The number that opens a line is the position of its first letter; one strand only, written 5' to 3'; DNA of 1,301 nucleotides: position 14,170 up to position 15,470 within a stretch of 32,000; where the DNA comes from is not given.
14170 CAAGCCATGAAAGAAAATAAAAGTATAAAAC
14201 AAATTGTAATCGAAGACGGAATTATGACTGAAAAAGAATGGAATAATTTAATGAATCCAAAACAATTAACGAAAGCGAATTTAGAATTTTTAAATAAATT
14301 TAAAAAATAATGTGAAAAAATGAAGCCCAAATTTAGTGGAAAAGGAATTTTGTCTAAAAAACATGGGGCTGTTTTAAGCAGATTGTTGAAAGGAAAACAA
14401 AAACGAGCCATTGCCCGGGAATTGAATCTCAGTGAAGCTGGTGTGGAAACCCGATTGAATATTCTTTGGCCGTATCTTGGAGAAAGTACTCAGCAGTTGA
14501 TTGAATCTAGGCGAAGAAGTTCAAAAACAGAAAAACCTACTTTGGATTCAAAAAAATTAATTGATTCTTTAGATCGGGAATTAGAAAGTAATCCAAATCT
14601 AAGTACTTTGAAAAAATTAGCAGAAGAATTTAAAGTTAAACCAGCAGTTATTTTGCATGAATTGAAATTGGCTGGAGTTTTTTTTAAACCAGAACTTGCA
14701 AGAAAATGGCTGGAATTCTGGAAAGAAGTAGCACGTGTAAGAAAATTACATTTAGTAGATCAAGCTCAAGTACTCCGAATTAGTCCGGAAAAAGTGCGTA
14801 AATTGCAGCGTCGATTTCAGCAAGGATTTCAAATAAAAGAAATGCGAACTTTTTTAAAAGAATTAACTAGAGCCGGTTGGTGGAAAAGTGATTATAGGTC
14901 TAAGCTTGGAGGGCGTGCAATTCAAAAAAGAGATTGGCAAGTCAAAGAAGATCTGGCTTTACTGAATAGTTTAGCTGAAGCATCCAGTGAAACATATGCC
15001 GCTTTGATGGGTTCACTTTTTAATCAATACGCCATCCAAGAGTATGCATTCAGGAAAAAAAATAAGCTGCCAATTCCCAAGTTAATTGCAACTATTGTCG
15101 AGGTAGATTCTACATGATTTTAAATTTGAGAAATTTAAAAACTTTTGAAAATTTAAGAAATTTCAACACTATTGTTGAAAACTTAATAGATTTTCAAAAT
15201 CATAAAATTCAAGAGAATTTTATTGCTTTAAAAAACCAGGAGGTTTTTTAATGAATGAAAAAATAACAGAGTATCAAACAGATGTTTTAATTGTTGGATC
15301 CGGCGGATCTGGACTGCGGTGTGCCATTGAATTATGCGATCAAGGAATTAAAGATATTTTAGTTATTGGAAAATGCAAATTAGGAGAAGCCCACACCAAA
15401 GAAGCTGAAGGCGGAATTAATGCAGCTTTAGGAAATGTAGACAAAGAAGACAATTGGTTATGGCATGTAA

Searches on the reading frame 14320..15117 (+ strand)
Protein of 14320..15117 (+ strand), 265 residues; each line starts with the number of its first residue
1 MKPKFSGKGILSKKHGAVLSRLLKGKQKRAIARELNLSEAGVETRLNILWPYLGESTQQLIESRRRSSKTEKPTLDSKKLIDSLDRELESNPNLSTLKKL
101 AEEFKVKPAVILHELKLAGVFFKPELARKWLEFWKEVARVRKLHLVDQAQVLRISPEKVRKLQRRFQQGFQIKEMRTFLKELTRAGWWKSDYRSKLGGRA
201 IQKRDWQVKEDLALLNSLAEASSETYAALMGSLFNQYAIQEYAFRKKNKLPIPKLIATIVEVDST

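Call 4: search_protein_families(library=pfam, proteins=[window:14320-15117:+])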
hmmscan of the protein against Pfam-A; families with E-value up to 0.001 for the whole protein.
window:14320-15117:+ (265 aa): 1 family
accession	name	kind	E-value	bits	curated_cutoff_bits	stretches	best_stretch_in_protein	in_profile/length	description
PF00196.25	GerE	-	4.5e-05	23.4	23.5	1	10-44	2-36/57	Bacterial regulatory proteins, luxR family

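Call 23: search_protein_families(library=pfam, proteins=[window:14320-15117:+], max_evalue=1)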
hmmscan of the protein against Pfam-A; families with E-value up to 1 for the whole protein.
window:14320-15117:+ (265 aa): 11 families
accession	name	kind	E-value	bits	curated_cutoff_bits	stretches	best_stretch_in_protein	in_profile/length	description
PF00196.25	GerE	-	4.5e-05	23.4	23.5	1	10-44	2-36/57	Bacterial regulatory proteins, luxR family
PF01381.28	HTH_3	-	0.0072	16.8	23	1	89-109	33-53/55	Helix-turn-helix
PF04760.21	IF2_N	-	0.011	15.9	25.3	1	96-121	5-30/53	Translation initiation factor IF-2, N-terminal region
PF13518.12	HTH_28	-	0.015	15.9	25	0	149-169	19-40/52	Helix-turn-helix domain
PF13551.12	HTH_29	-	0.027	15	28.1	0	149-169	19-39/64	Winged helix-turn helix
PF13412.12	HTH_24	-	0.027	14.5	21.9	0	29-49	21-41/48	Winged helix-turn-helix DNA-binding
PF01710.22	HTH_Tnp_IS630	-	0.03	14.8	21.3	1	64-117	41-93/119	Transposase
PF08281.18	Sigma70_r4_2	-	0.066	13.3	25.7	1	18-46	19-47/54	Sigma-70, region 4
PF13384.12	HTH_23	-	0.07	13.4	24.6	0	147-169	22-45/50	Homeodomain-like domain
PF11848.13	DUF3368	-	0.095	13.1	27.3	0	172-191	17-36/46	Domain of unknown function (DUF3368)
PF08863.15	YolD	-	0.38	11.3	27.5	0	53-81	2-30/94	YolD-like protein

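Call 29: find_homologous_proteins(query=window:14320-15117:+, max_evalue=0.001)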
Query window:14320-15117:+ (265 aa): 2 proteins with E <= 0.001 among 1906 candidates.
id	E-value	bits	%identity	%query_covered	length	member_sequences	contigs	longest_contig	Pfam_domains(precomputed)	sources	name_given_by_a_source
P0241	9.3e-165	565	100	100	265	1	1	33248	-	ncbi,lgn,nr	ncbi:MAG: hypothetical protein Q7S92_06850 [Candidatus Diapherotrites archaeon]|nr:hypothetical prot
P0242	6.5e-97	342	61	100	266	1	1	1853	-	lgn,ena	-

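Call 30: find_encoding_contigs(protein=P0242, flank=10000, max_places=5)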
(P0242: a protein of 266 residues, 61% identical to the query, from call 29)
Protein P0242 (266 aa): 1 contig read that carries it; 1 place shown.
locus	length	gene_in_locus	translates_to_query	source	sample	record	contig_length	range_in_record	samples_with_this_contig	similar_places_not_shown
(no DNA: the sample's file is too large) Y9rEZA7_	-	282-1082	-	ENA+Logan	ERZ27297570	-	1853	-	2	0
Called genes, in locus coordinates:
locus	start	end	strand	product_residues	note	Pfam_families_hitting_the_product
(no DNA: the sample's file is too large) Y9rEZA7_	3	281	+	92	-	?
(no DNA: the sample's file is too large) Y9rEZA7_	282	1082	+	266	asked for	-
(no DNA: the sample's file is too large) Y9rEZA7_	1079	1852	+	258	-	?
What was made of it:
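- Tried and rejected: Its contig is listed but no DNA is held (call 30).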

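Call 59: predict_structure(alignment_id=A2)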
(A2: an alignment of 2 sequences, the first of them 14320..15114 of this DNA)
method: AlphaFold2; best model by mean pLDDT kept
length: 265 residues; sequences in the alignment: 2
mean_pLDDT: 54.6   pTM: 0.30
mean pLDDT of the five models: 54.6, 51.8, 49.9, 43.9, 41.9
residues with pLDDT >= 90: 0; 70-90: 31; 50-70: 143; < 50: 91
segments of 3 or more residues with pLDDT < 50: 1-10, 53-57, 66-71, 89-94, 118-131, 168-203, 224-227, 263-265
pLDDT, mean of each block of 10 residues (from residue 1): 33 66 70 80 66 50 50 58 55 54 66 49 43 53 65 61 49 41 37 40 51 54 49 56 66 61 43
secondary structure, 60 per line:
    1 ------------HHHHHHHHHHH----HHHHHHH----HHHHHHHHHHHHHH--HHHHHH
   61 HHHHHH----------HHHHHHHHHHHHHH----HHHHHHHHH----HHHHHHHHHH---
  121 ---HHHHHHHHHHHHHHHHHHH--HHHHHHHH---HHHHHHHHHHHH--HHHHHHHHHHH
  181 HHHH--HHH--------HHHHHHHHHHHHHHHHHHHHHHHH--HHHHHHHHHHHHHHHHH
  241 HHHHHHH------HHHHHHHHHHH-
elements in order: H13-23 H28-34 H39-52 H55-66 H77-90 H95-103 H108-117 H124-142 H145-152 H156-167 H170-184 H198-221 H224-247 H254-264
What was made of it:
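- On Transcription-factor operator / regulon motif (TGM-like): The AF2 model has pLDDT 54.6 (call 59).
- Tried and rejected: AlphaFold2 model of the HTH protein (call 59): pLDDT 54.6, so no fold search was run.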

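Call 62: search_protein_representatives(protein=window:14320-15117:+)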
Query: 265 residues. Proteins with E-value up to 0.001 (for the whole library): 12; up to 1e-10: 3; up to 1e-30: 1. The best 12 are listed.
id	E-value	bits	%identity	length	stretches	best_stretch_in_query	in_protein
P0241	2.9e-165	564.5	100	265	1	1-265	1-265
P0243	8.9e-12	61.9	30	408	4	11-221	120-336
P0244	7.7e-11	58.8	30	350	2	7-190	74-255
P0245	1.4e-09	54.7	26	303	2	11-189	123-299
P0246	1.3e-07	48.2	27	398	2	11-191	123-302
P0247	1.4e-07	48.1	26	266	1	13-252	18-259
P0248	9.8e-06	42.1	31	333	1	3-171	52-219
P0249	1.4e-04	38.3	30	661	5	59-107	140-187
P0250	2.0e-04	37.8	26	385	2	11-221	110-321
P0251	2.9e-04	37.3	26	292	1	9-188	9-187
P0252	4.7e-04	36.6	30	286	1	6-222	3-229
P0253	8.3e-04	35.8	27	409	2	11-93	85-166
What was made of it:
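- On Transcription-factor operator / regulon motif (TGM-like): The candidate HTH protein has only 1 close and 11 remote relatives (calls 29, 62).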

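Call 63: search_protein_families(library=pfam, proteins=[P0243, P0244, P0245, P0246, P0247, P0248, P0250, P0251, P0252, P0253], max_evalue=0.01)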
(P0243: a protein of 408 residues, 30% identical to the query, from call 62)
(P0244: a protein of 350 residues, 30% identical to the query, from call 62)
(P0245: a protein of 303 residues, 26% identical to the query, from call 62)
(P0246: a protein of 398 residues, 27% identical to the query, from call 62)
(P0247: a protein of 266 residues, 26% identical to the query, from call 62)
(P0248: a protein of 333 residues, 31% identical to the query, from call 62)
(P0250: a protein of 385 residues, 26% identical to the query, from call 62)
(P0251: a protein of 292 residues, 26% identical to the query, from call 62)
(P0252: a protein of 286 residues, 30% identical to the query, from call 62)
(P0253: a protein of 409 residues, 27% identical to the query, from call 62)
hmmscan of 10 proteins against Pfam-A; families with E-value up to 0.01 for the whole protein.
P0243 (408 aa): 19 families
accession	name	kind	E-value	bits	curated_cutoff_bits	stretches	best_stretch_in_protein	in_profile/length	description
PF08281.18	Sigma70_r4_2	-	8.5e-17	61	25.7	1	63-108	8-54/54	Sigma-70, region 4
PF00196.25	GerE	-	1.2e-11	44.5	23.5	0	9-42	2-35/57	Bacterial regulatory proteins, luxR family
PF13384.12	HTH_23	-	1.1e-09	38.2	24.6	0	17-43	10-36/50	Homeodomain-like domain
PF13518.12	HTH_28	-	4.7e-09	36.6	25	1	72-104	4-36/52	Helix-turn-helix domain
PF04545.22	Sigma70_r4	-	2.5e-08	33.7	24.1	0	22-44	18-40/50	Sigma-70, region 4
PF13412.12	HTH_24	-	4.4e-06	26.6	21.9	0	24-45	17-38/48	Winged helix-turn-helix DNA-binding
PF25787.1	HTH_SB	-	5e-06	26.6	43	1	72-109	14-51/53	Sleeping Beauty transposase HTH domain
PF13551.12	HTH_29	-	7.8e-06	26.3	28.1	0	72-103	3-35/64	Winged helix-turn helix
PF19889.5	DUF6362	-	8.8e-06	26.4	31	1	55-104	45-94/98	Domain of unknown function (DUF6362)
PF13936.12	HTH_38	-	2.9e-05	24.2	27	0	69-91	9-31/44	Helix-turn-helix domain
PF13404.12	HTH_AsnC-type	-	5.2e-05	23.4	27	0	82-103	19-40/42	AsnC-type helix-turn-helix domain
PF06530.18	Phage_antitermQ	-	0.00084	19.7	26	0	60-110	57-108/118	Phage antitermination protein Q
PF13556.12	HTH_30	-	0.0011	19.1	27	0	22-49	10-37/59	PucR C-terminal helix-turn-helix domain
PF16509.11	KORA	-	0.002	18.8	26.7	0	10-45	15-51/84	TrfB plasmid transcriptional repressor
PF14493.12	HTH_40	-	0.0023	18.6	27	0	78-144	10-76/89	Helix-turn-helix domain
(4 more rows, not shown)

P0244 (350 aa): 4 families
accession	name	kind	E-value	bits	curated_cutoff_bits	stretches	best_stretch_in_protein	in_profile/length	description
PF08281.18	Sigma70_r4_2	-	9.9e-06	25.6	25.7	0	16-44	20-48/54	Sigma-70, region 4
PF04967.18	HTH_10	-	1.3e-05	25.3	23.1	0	22-46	23-47/53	HTH DNA binding domain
PF04545.22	Sigma70_r4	-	7.6e-05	22.6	24.1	0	76-116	4-45/50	Sigma-70, region 4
PF13384.12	HTH_23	-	0.00016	21.8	24.6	0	193-234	5-45/50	Homeodomain-like domain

P0245 (303 aa): 9 families
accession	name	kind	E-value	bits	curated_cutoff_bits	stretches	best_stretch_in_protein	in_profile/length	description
PF13384.12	HTH_23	-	8.3e-08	32.3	24.6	1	130-156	10-36/50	Homeodomain-like domain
PF00196.25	GerE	-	6.5e-06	26.1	23.5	0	68-108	2-41/57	Bacterial regulatory proteins, luxR family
PF08281.18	Sigma70_r4_2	-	0.00017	21.6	25.7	0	118-162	6-51/54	Sigma-70, region 4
PF13518.12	HTH_28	-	0.00023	21.6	25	0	130-154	5-29/52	Helix-turn-helix domain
PF13551.12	HTH_29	-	0.00075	20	28.1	0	130-156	4-31/64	Winged helix-turn helix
PF04545.22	Sigma70_r4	-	0.0015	18.4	24.1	0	122-155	4-38/50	Sigma-70, region 4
PF13936.12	HTH_38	-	0.0016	18.5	27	0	130-152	13-35/44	Helix-turn-helix domain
PF20432.4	Xre-like-HTH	-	0.0041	17.8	25.8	0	244-275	15-44/63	Antitoxin Xre-like helix-turn-helix domain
PF21227.3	Myb_DNA-binding_7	-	0.006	16.9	27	0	138-164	21-47/49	Myb-like DNA-binding domain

P0246 (398 aa): 6 families
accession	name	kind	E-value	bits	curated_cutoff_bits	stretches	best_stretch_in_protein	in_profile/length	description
PF08281.18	Sigma70_r4_2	-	1.7e-07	31.2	25.7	0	130-149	18-38/54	Sigma-70, region 4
PF00196.25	GerE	-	2.1e-06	27.7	23.5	0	68-108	2-41/57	Bacterial regulatory proteins, luxR family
PF13384.12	HTH_23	-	8.2e-06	25.9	24.6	0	123-150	5-30/50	Homeodomain-like domain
PF04545.22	Sigma70_r4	-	5.3e-05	23.1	24.1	0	123-148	5-31/50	Sigma-70, region 4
PF13518.12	HTH_28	-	0.00014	22.3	25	0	130-156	5-30/52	Helix-turn-helix domain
PF21227.3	Myb_DNA-binding_7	-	0.0055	17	27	0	138-164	21-47/49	Myb-like DNA-binding domain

P0247 (266 aa): 8 families
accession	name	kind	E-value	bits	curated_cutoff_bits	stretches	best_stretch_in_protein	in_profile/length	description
PF13384.12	HTH_23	-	1.3e-08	34.9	24.6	1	18-51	5-38/50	Homeodomain-like domain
PF08281.18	Sigma70_r4_2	-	3.5e-07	30.2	25.7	1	15-54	10-50/54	Sigma-70, region 4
PF13518.12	HTH_28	-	6.9e-07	29.7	25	1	20-52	2-34/52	Helix-turn-helix domain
PF13551.12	HTH_29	-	5.2e-05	23.7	28.1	0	21-48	2-30/64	Winged helix-turn helix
PF01381.28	HTH_3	-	0.0065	16.9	23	1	22-67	2-45/55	Helix-turn-helix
PF04967.18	HTH_10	-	0.0067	16.7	23.1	0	32-56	25-49/53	HTH DNA binding domain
PF04545.22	Sigma70_r4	-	0.0077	16.2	24.1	0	16-54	5-44/50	Sigma-70, region 4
PF00196.25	GerE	-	0.0081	16.2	23.5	0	16-49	3-36/57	Bacterial regulatory proteins, luxR family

P0248 (333 aa): 19 families
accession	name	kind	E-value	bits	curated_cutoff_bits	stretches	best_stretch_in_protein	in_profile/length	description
PF08281.18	Sigma70_r4_2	-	1.4e-10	41.1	25.7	1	67-96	18-48/54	Sigma-70, region 4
PF13384.12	HTH_23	-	5e-09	36.2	24.6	0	66-93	9-36/50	Homeodomain-like domain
PF00196.25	GerE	-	9.7e-08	32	23.5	0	10-47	7-44/57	Bacterial regulatory proteins, luxR family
PF13936.12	HTH_38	-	2.4e-07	30.8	27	0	69-89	15-35/44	Helix-turn-helix domain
PF13518.12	HTH_28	-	6.1e-06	26.7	25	0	66-94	4-32/52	Helix-turn-helix domain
PF13404.12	HTH_AsnC-type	-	8.6e-06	25.9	27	0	76-96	19-39/42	AsnC-type helix-turn-helix domain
PF18024.7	HTH_50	-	1e-05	25.6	27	0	23-42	26-45/50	Helix-turn-helix domain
PF04545.22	Sigma70_r4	-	0.00018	21.4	24.1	0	67-96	12-42/50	Sigma-70, region 4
PF04967.18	HTH_10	-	0.0002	21.5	23.1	0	145-166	26-47/53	HTH DNA binding domain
PF07900.17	DUF1670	-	0.00033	20.5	25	1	21-98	106-187/220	Protein of unknown function (DUF1670)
PF07638.17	Sigma70_ECF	-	0.00054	20.4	21.1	0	11-48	142-179/185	ECF sigma factor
PF15943.11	YdaS_toxin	-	0.00094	19.4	30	0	78-112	12-46/65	Bacterial toxin YdaS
PF19889.5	DUF6362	-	0.0018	19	31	0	9-43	59-93/98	Domain of unknown function (DUF6362)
PF02042.20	RWP-RK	-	0.002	18.5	29.3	0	184-206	6-28/49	RWP-RK domain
PF13412.12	HTH_24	-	0.0031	17.5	21.9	0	76-97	19-40/48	Winged helix-turn-helix DNA-binding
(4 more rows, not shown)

P0250 (385 aa): 1 family
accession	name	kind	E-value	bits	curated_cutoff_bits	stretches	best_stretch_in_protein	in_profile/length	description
PF08281.18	Sigma70_r4_2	-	0.00087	19.3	25.7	1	107-153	8-54/54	Sigma-70, region 4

P0251 (292 aa): 10 families
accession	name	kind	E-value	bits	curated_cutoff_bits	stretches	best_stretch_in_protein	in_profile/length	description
PF13384.12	HTH_23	-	7.2e-09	35.6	24.6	1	127-165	5-41/50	Homeodomain-like domain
PF13518.12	HTH_28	-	7.6e-08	32.7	25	2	128-164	1-35/52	Helix-turn-helix domain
PF13613.12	HTH_Tnp_4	-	1.1e-07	31.7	27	1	131-165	8-43/53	Helix-turn-helix of DDE superfamily endonuclease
PF08281.18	Sigma70_r4_2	-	4.3e-05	23.5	25.7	0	23-45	24-46/54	Sigma-70, region 4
PF13404.12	HTH_AsnC-type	-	0.00028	21.1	27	0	27-47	19-39/42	AsnC-type helix-turn-helix domain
PF13551.12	HTH_29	-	0.0011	19.4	28.1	0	130-163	2-34/64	Winged helix-turn helix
PF13412.12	HTH_24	-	0.0012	18.8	21.9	0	27-45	19-37/48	Winged helix-turn-helix DNA-binding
PF13542.12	HTH_Tnp_ISL3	-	0.0017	18.2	27.4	0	18-40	20-41/51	Helix-turn-helix domain of transposase family ISL3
PF04545.22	Sigma70_r4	-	0.0059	16.5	24.1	0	23-45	18-40/50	Sigma-70, region 4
PF01381.28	HTH_3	-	0.0095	16.4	23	0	138-162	6-30/55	Helix-turn-helix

P0252 (286 aa): 7 families
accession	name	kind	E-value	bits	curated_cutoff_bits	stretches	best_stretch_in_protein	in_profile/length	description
PF13384.12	HTH_23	-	1.8e-06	28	24.6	0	15-39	10-34/50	Homeodomain-like domain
PF08281.18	Sigma70_r4_2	-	5.1e-06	26.5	25.7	0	8-39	11-43/54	Sigma-70, region 4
PF13556.12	HTH_30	-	1.4e-05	25.3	27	1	101-142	13-58/59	PucR C-terminal helix-turn-helix domain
PF13551.12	HTH_29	-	2.7e-05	24.6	28.1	0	151-175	15-39/64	Winged helix-turn helix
PF02042.20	RWP-RK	-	0.0007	19.9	29.3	0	97-121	9-32/49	RWP-RK domain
PF07750.17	GcrA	-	0.0043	17.9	26.9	1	20-73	16-70/155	GcrA cell cycle regulator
PF02954.25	HTH_8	-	0.0071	16.5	22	0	99-121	17-39/42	Bacterial regulatory protein, Fis family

P0253 (409 aa): 6 families
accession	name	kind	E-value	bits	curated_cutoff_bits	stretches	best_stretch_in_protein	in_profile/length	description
PF13384.12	HTH_23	-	7.8e-10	38.7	24.6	0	147-176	3-32/50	Homeodomain-like domain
PF08281.18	Sigma70_r4_2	-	1.3e-09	38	25.7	1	84-120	10-47/54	Sigma-70, region 4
PF13936.12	HTH_38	-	1e-07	32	27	1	147-183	6-42/44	Helix-turn-helix domain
PF04545.22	Sigma70_r4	-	2.1e-05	24.4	24.1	1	83-124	3-45/50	Sigma-70, region 4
PF19889.5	DUF6362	-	8.1e-05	23.3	31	0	84-124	55-95/98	Domain of unknown function (DUF6362)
PF01527.26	HTH_Tnp_1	-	0.0086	16.7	24.1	0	273-303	29-60/75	Transposase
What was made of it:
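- Its remote relatives are tandem sigma-r4/GerE-type HTH proteins (calls 23, 63).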

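Call 68: find_encoding_contigs(protein=P0241, flank=3000, max_places=10)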
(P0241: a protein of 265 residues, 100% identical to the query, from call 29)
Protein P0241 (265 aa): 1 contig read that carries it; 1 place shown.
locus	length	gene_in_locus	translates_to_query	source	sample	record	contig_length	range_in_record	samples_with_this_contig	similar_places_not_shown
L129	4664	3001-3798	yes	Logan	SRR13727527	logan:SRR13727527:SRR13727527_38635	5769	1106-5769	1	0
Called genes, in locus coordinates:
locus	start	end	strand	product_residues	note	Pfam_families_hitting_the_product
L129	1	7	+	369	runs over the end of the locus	?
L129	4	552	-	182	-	PF01169:GDT1, PF01925:TauE (weak), PF01169:GDT1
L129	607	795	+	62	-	-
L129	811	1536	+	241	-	PF00285:Citrate_synt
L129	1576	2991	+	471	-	PF00206:Lyase_1, PF10415:FumaraseC_C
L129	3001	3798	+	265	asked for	-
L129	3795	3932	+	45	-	-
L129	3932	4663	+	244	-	?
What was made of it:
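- One was called by a gene finder on the Logan contig (call 68).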

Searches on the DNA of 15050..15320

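Call 77: search_rna_families(source=window, start=15050, end=15320, threshold=evalue, max_evalue=1)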
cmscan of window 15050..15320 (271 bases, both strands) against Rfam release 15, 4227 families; matches with E-value up to 1: 0.
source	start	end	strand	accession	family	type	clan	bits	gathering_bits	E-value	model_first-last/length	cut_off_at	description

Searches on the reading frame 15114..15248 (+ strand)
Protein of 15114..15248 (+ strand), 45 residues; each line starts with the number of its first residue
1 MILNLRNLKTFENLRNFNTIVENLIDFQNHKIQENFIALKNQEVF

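Call 74: list_cluster_members(proteins=[window:15114-15248:+, window:6667-6783:+, window:11926-12111:+])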
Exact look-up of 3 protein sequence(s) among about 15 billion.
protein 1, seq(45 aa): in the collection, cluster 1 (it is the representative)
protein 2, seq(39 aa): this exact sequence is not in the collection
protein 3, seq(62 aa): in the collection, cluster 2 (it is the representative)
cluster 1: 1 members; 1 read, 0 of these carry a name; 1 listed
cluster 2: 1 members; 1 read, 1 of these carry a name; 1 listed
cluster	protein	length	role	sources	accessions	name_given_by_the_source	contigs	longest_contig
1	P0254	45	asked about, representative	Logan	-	-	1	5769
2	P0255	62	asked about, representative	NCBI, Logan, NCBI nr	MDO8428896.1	MAG: hypothetical protein Q7S92_06835 [Candidatus Diapherotrites archaeon] | hypothetical protein [Candidatus Diapherotrites archaeon]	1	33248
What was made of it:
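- NCBI's annotation does not name either relay ORF (call 74).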
